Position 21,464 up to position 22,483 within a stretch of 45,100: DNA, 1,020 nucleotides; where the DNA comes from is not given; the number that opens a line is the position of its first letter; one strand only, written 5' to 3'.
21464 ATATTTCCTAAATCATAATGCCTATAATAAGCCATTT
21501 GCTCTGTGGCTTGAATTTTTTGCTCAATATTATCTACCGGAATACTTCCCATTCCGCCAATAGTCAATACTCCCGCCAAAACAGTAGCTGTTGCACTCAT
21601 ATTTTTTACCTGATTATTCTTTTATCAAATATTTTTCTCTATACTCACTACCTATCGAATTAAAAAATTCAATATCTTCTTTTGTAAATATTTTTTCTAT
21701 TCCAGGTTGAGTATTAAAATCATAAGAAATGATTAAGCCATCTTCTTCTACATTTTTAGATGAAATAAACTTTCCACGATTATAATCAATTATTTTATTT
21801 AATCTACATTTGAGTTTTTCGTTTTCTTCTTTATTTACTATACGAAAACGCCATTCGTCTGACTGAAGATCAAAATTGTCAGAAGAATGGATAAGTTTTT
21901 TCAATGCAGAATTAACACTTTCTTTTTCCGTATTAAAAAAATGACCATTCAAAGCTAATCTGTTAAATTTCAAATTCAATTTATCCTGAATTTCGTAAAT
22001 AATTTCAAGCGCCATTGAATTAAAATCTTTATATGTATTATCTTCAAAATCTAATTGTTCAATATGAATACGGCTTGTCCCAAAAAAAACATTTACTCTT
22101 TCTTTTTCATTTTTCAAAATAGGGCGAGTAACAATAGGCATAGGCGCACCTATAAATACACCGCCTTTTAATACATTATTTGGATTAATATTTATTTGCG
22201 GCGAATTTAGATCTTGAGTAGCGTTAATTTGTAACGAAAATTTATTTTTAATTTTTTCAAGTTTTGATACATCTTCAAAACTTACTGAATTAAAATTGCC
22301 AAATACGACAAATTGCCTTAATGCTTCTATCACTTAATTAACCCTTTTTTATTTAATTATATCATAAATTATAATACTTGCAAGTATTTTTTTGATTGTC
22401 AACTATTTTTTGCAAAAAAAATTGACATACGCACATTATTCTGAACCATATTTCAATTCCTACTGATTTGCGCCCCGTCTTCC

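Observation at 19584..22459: AT-rich, self-regulated accessory island inserted in the middle of the tail module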

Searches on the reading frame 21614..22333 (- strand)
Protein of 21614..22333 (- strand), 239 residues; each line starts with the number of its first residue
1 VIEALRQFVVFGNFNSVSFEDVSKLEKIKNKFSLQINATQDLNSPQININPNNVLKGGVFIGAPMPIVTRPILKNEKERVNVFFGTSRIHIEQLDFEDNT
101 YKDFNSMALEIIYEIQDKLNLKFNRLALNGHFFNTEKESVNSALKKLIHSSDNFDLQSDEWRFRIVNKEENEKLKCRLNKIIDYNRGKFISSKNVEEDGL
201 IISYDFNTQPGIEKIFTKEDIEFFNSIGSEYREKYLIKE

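Call 3: search_protein_families(library=pfam, proteins=[window:21614-22333:-], max_evalue=1)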
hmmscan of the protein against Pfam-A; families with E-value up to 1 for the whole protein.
window:21614-22333:- (239 aa): 2 families
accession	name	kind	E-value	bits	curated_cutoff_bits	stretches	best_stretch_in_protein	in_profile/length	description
PF11441.14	MxiM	-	0.01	16.6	25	1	150-201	15-69/115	Pilot protein MxiM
PF20896.2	ToMV_Hel_N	-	0.047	14.2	27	1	101-170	61-128/158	Tomato mosaic virus helicase, N-terminal domain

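Call 4: search_protein_families(library=padloc, proteins=[window:21614-22333:-], max_evalue=1)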
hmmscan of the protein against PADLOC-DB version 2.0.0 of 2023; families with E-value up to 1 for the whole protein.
window:21614-22333:- (239 aa): 0 families

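Call 5: search_protein_families(library=phrogs, proteins=[window:21614-22333:-], max_evalue=0.1)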
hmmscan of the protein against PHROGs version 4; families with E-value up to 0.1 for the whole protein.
window:21614-22333:- (239 aa): 0 families

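Call 12: search_protein_families(library=ncbifam, proteins=[window:21614-22333:-], max_evalue=1)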
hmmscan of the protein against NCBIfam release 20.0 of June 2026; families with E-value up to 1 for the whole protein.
window:21614-22333:- (239 aa): 0 families

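Call 14: find_homologous_proteins(query=window:21614-22333:-, max_evalue=0.001)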
Query window:21614-22333:- (239 aa): 3 proteins with E <= 0.001 among 305 candidates.
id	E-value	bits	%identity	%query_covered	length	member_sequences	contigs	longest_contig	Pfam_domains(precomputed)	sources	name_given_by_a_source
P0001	2.4e-149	513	100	100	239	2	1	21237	-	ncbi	-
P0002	1.6e-52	196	42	99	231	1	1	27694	-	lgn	-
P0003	9.4e-50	187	44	99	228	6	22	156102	-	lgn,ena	-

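Call 15: find_encoding_contigs(protein=P0003, flank=10000, max_places=8)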
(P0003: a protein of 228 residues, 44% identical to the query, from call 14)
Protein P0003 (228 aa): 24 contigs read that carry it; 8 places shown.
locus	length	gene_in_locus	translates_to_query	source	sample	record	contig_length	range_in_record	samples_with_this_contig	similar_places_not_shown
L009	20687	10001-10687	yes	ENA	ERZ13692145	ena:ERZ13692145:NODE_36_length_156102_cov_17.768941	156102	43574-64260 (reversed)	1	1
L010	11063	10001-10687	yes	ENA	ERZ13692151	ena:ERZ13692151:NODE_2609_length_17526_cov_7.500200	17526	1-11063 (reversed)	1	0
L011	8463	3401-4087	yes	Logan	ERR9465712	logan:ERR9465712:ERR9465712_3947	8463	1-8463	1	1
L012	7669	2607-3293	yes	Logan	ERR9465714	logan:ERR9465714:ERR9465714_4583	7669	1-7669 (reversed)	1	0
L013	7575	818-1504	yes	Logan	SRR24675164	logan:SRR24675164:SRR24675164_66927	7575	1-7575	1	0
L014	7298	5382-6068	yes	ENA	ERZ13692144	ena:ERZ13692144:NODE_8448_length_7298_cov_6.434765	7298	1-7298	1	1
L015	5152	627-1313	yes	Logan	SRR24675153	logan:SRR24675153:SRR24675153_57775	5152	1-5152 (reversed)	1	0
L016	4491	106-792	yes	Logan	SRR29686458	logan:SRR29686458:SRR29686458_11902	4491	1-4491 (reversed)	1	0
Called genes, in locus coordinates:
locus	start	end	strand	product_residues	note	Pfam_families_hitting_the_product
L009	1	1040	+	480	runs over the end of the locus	PF04466:Terminase_3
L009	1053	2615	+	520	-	-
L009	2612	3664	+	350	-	PF06152:Phage_min_cap2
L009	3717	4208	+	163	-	-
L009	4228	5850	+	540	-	PF13620:CarboxypepD_reg (faint)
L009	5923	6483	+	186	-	PF18798:LPD3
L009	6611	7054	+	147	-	-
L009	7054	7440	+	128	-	-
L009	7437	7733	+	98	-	-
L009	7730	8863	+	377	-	-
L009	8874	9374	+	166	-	-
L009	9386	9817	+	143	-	-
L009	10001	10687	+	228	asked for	-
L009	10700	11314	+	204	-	-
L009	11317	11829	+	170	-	-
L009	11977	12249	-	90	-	-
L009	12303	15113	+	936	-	-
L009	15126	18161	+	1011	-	-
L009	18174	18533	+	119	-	-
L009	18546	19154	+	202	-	-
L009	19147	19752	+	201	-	-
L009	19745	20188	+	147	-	-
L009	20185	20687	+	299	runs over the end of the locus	-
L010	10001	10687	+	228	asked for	-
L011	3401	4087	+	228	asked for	-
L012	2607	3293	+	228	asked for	-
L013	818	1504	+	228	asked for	-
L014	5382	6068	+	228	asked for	-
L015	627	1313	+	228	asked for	-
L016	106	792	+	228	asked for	-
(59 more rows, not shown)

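Call 16: find_encoding_contigs(protein=P0002, flank=10000, max_places=6)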
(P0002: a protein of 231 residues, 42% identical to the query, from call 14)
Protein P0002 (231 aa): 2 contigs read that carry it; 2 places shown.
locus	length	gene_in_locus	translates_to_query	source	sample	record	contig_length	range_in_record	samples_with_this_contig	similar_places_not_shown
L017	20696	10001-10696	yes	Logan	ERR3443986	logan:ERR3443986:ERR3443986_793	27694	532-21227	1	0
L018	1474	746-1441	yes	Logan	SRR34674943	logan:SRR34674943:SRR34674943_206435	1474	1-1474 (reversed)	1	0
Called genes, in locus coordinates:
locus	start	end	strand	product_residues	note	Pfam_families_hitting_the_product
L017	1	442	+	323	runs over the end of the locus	?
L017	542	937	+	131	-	-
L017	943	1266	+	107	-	-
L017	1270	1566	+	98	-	-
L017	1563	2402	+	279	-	-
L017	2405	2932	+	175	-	-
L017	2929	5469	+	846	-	-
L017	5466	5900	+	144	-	-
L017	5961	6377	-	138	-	PF12844:HTH_19, PF13443:HTH_26, PF13560:HTH_31 (weak), PF01381:HTH_3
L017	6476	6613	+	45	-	-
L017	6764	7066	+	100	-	PF00717:Peptidase_S24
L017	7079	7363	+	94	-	-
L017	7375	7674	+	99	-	-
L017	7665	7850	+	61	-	-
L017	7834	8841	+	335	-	PF02195:ParB_N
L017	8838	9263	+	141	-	-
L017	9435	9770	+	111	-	-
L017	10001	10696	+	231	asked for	-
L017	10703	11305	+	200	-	-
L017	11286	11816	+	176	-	-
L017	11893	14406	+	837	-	-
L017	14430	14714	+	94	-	-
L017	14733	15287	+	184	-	-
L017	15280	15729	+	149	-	-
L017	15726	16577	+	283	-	-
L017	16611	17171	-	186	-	-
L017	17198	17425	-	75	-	-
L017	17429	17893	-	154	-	-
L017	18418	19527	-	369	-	PF00589:Phage_integrase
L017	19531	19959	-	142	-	-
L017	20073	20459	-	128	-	PF13560:HTH_31 (faint), PF01381:HTH_3, PF12844:HTH_19 (faint), PF13443:HTH_26 (weak), PF07022:Phage_CI_repr (weak)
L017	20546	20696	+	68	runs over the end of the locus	-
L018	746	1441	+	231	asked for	-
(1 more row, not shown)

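Call 34: search_solved_structures(query=A3, max_evalue=10)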
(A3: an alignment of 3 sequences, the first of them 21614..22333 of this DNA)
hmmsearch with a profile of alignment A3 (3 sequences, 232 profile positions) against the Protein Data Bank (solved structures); distinct sequences matched with E-value up to 10: 8.
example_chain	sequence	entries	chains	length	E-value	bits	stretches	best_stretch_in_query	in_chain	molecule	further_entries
7ona_A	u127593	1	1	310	0.28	14.2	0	123-158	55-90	SAKe6AC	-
7c0i_A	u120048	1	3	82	0.34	13.9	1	104-152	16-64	Double-stranded RNA-binding protein,Double-stranded RNA-specific adenosine deaminase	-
3nxb_A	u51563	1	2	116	0.53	13.3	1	114-157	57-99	Cat eye syndrome critical region protein 2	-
8ru1_A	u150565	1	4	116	0.53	13.3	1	114-157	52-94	Chromatin remodeling regulator CECR2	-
5v84_A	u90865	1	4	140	0.78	12.7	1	114-157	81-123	Cat eye syndrome critical region protein 2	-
7f9k_A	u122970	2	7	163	1.1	12.2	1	89-149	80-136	Rifin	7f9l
1pw5_A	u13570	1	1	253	1.3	12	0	6-46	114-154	nagD protein, putative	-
1vjr_A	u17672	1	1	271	1.7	11.7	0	6-46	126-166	4-nitrophenylphosphatase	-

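Call 37: find_related_loci(query=A3, collection=viral_contigs, flank=8000)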
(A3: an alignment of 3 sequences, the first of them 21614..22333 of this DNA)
Query A3 (239 aa) in viral_contigs; peptide patterns used: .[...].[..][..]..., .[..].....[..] (x = any residue, [..] = any of these).
45 stretches matched a pattern, but none encodes a relative of the query by tblastn (E <= 1e-3).

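Call 41: search_dna_similar(query=window:21614-22333:-, collection=phages, mode=protein, max_evalue=0.01)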
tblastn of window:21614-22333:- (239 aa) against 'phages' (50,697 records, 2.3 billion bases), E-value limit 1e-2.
No match.

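Call 75: find_homologous_proteins(query=A7, max_evalue=0.001)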
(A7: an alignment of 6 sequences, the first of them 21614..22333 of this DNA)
Query A7 (6 sequences) (239 aa, profile of the alignment): 25 proteins with E <= 0.001 among 3926 candidates.
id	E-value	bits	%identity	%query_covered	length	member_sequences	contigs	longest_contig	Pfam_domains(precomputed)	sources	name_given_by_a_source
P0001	4.5e-100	352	100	100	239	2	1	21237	-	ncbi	-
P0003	1.6e-99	350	44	99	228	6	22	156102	-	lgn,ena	-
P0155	5.6e-97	342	34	99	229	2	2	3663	-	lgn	-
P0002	1.8e-95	337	42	99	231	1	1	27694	-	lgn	-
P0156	6.5e-95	335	40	99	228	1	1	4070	-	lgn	-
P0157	1.3e-81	292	39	99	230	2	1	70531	-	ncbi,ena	-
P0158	1.8e-74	268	40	99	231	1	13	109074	-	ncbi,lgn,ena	-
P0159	2.9e-73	265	40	99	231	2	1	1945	-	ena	-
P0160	1.3e-68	249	40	98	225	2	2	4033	-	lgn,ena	-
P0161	1.7e-64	236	33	97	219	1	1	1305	-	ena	-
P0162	1.7e-61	226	35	99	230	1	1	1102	-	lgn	-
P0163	4.0e-45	172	29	97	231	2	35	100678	-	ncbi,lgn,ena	-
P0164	3.8e-39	153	32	99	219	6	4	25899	-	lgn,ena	-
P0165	8.6e-38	148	31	99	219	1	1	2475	-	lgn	-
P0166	1.7e-37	147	31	99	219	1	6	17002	-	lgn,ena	-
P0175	3.0e-33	134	32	100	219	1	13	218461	-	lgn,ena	-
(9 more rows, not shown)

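Call 78: find_encoding_contigs(protein=P0175, flank=7000, max_places=4)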
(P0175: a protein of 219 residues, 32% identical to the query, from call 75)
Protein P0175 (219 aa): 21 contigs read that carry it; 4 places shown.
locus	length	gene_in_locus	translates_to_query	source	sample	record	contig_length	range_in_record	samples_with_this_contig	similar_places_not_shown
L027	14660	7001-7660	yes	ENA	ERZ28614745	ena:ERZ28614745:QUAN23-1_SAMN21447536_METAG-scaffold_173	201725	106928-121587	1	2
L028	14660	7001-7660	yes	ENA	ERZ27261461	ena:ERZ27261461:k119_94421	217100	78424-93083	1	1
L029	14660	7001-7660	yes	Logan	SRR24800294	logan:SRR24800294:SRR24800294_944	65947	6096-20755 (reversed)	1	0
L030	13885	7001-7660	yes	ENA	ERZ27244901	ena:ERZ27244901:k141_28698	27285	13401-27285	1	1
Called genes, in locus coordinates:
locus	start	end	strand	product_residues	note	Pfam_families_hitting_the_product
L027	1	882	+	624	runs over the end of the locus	PF20511:PMI_typeI_cat, PF21621:MPI_cupin_dom, PF00480:ROK, PF01869:BcrAD_BadFG (faint)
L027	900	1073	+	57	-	PF14205:Cys_rich_KTR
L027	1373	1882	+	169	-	PF08281:Sigma70_r4_2, PF04545:Sigma70_r4 (weak)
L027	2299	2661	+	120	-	PF02452:PemK_toxin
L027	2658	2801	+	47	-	-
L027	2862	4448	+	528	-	PF00239:Resolvase, PF07508:Recombinase, PF13408:Zn_ribbon_recom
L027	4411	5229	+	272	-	PF07508:Recombinase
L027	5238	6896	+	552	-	PF00239:Resolvase, PF07508:Recombinase, PF13408:Zn_ribbon_recom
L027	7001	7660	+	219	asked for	-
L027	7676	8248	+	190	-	-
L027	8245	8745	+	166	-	-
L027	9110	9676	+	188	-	PF04383:KilA-N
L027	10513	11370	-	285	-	PF00165:HTH_AraC, PF12833:HTH_18, PF00165:HTH_AraC (weak)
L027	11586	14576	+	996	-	-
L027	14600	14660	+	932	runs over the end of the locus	PF01927:Mut7-C (faint), PF03660:PHF5 (faint), PF19769:CPxCG_zf (faint), PF00096:zf-C2H2 (faint), PF01286:XPA_N (faint), PF18439:zf_UBZ (faint), PF23674:RYYR-CCHC (faint), PF26040:Zn_ribbon_CLPX_N (faint)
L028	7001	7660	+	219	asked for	-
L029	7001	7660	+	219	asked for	-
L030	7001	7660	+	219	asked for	-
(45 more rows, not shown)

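Call 85: predict_structure(alignment_id=A9)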
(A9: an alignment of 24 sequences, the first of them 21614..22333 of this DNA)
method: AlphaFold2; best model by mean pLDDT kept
length: 239 residues; sequences in the alignment: 24
mean_pLDDT: 84.4   pTM: 0.80
mean pLDDT of the five models: 84.4, 84.0, 83.7, 81.2, 80.8
residues with pLDDT >= 90: 131; 70-90: 74; 50-70: 10; < 50: 24
segments of 3 or more residues with pLDDT < 50: 43-64
pLDDT, mean of each block of 10 residues (from residue 1): 91 93 96 91 44 39 60 92 95 82 95 97 96 86 78 78 92 96 89 81 93 93 97 73
secondary structure, 60 per line:
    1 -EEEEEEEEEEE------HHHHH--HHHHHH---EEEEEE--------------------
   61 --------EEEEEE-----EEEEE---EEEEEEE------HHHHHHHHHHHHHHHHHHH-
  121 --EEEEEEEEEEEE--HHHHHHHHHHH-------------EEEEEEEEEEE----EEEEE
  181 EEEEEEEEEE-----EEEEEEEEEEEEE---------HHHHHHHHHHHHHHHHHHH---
elements in order: E2-12 H19-23 H26-31 E35-40 E69-74 E80-84 E88-94 H101-119 E123-134 H137-147 E161-171 E176-190 E196-208 H218-236

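Call 87: fold_search(model_id=the predicted structure, library=pdb)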
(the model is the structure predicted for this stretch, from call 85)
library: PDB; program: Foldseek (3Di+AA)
matches with E <= 10: 842; with E <= 0.001: 1
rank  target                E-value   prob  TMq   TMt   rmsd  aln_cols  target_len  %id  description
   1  4wo8                  6.6e-04  0.98  0.29  0.12  13.6       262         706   11  The substrate-free duplicated taurocyamine kinase from Schistosoma mansoni (released 2015-04-15)
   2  4woe_A                1.1e-03  0.99  0.35  0.15  12.2       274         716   12  The duplicated taurocyamine kinase from Schistosoma mansoni with bound transition state analog (TSA) components (released 2015-04-15)
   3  4rf8_A                1.2e-03  0.97  0.32  0.14  12.7       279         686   10  Crystal structure of double-domain arginine kinase from Anthopleura japonicas in complex with ADP (released 2015-04-08)
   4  4rf6_A                1.2e-03  0.95  0.29  0.14  12.6       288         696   10  Crystal structure of double-domain arginine kinase from Anthopleura japonicas (released 2015-04-08)
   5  8gqd_A                1.5e-03  0.95  0.29  0.24  12.8       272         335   11  Complex Structure of Arginine Kinase McsB and McsA from Staphylococcus aureus (released 2024-03-06)
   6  6fh2_B                2.9e-03  0.96  0.31  0.26  10.3       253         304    9  Protein arginine kinase McsB in the AMP-PN-bound state (released 2019-02-06)
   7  3ju5_C                3.4e-03  0.97  0.27  0.20  11.7       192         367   12  Crystal Structure of Dimeric Arginine Kinase at 1.75-A Resolution (released 2009-09-29)
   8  5zhq_A                3.8e-03  0.92  0.33  0.25  13.8       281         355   11  Crystal structure of Scylla paramamosain arginine kinase (released 2019-03-20)
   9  1rl9                  4.1e-03  0.97  0.27  0.19  12.1       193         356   13  Crystal structure of Creatine-ADP arginine kinase ternary complex (released 2004-05-25)
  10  4bg4_A                8.8e-03  0.91  0.27  0.20  12.7       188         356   13  Crystal structure of Litopenaeus vannamei arginine kinase in a ternary analog complex with arginine, ADP-Mg and NO3 (released 2013-09-04)
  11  9b0u_A                9.8e-03  0.98  0.28  0.19  11.3       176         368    9  Cryo-EM structure of E227Q variant of uMtCK1 incubated with ADP and phosphocreatine at pH 8.0 (released 2025-02-12)
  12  4v7n_AD               1.3e-02  0.89  0.31  0.22  12.1       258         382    9  Glycocyamine kinase, beta-beta homodimer from marine worm Namalycastis sp., with transition state analog Mg(II)-ADP-N (released 2014-07-09)
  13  2crk                  1.5e-02  0.97  0.31  0.22  11.0       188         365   11  MUSCLE CREATINE KINASE (released 1999-01-13)
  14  3oji_A                1.8e-02  0.33  0.16  0.20  21.2       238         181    7  X-ray crystal structure of the Py13 -pyrabactin complex (released 2011-08-10)
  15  9b04_A                2.1e-02  0.96  0.28  0.20  11.2       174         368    9  Cryo-EM structure of human uMtCK1 in complex with ADP (released 2025-02-12)
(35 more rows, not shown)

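Call 88: find_encoding_contigs(protein=P0163, flank=8000, max_places=5)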
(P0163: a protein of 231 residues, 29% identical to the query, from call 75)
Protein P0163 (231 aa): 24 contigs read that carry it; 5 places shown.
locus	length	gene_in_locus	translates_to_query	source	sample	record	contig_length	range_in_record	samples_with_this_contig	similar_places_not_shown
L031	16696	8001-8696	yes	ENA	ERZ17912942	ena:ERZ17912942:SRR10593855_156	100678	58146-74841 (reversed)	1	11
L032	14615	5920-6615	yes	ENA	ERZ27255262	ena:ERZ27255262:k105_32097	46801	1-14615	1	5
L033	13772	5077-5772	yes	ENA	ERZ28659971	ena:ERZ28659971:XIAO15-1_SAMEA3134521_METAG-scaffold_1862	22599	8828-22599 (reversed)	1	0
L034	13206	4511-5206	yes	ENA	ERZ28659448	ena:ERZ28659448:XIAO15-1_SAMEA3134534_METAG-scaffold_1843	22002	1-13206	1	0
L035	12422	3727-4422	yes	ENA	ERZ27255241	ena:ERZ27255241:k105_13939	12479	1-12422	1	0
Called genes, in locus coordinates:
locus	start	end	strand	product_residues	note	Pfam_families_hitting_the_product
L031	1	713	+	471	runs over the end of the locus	PF00344:SecY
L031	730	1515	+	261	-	PF04203:Sortase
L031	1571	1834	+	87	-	PF01176:eIF-1a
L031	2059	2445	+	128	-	PF00416:Ribosomal_S13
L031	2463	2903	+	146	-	PF00411:Ribosomal_S11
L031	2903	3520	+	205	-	PF00163:Ribosomal_S4, PF01479:S4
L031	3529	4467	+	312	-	PF01193:RNA_pol_L, PF01000:RNA_pol_A_bac, PF03118:RNA_pol_A_CTD, PF26169:HHH_XRCC3_RpoA (weak)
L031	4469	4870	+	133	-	PF01196:Ribosomal_L17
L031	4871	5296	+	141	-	PF00572:Ribosomal_L13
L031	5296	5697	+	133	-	PF00380:Ribosomal_S9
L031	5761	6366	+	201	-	PF21176:RecR_HhH, PF01751:Toprim, PF13662:Toprim_4, PF21175:RecR_C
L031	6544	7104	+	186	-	PF04892:VanZ-LLP1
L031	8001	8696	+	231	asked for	-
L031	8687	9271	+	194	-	-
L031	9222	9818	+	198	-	-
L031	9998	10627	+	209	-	PF02397:Bac_transf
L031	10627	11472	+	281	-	PF14393:DUF4422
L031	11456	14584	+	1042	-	PF00535:Glycos_transf_2, PF10111:Glyco_tranf_2_2, PF13506:Glyco_transf_21 (faint), PF13641:Glyco_tranf_2_3, PF04932:Wzy_C, PF13641:Glyco_tranf_2_3, PF00535:Glycos_transf_2, PF10111:Glyco_tranf_2_2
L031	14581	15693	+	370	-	PF04230:PS_pyruv_trans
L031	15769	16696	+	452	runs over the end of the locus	PF01943:Polysacc_synt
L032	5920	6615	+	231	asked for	-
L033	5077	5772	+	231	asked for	-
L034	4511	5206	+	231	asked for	-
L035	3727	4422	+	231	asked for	-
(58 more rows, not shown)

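Call 89: find_encoding_contigs(protein=P0158, flank=8000, max_places=5)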
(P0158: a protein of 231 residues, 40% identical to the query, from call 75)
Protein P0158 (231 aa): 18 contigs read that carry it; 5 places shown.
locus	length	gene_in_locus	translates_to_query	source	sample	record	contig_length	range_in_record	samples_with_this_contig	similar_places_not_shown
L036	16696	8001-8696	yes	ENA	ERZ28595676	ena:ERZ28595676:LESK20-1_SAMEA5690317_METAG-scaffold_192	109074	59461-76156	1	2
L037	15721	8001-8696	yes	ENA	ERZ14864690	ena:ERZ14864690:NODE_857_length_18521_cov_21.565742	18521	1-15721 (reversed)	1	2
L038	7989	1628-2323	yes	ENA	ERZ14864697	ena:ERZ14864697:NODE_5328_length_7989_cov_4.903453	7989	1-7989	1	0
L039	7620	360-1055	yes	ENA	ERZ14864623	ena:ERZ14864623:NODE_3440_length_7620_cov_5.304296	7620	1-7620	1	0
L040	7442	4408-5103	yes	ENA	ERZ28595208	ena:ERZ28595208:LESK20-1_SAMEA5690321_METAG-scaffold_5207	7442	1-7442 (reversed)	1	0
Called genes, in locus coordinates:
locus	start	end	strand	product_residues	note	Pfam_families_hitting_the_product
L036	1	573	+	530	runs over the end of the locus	-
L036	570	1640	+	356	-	PF06152:Phage_min_cap2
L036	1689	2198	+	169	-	-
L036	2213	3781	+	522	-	PF13620:CarboxypepD_reg (weak)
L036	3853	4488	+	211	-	PF18798:LPD3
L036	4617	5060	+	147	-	-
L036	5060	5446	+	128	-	-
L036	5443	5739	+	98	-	-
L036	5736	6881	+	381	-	-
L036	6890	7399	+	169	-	-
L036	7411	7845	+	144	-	-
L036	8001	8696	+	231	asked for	-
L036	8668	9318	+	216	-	-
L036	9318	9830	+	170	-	-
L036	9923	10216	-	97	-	-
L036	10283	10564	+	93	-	-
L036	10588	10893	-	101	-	-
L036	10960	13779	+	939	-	-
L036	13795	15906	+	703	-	-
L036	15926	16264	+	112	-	-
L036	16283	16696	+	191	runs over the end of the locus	-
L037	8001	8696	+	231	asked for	-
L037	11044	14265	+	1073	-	-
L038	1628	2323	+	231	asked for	-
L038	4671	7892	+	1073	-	-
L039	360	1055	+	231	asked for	-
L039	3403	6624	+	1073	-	-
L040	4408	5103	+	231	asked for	-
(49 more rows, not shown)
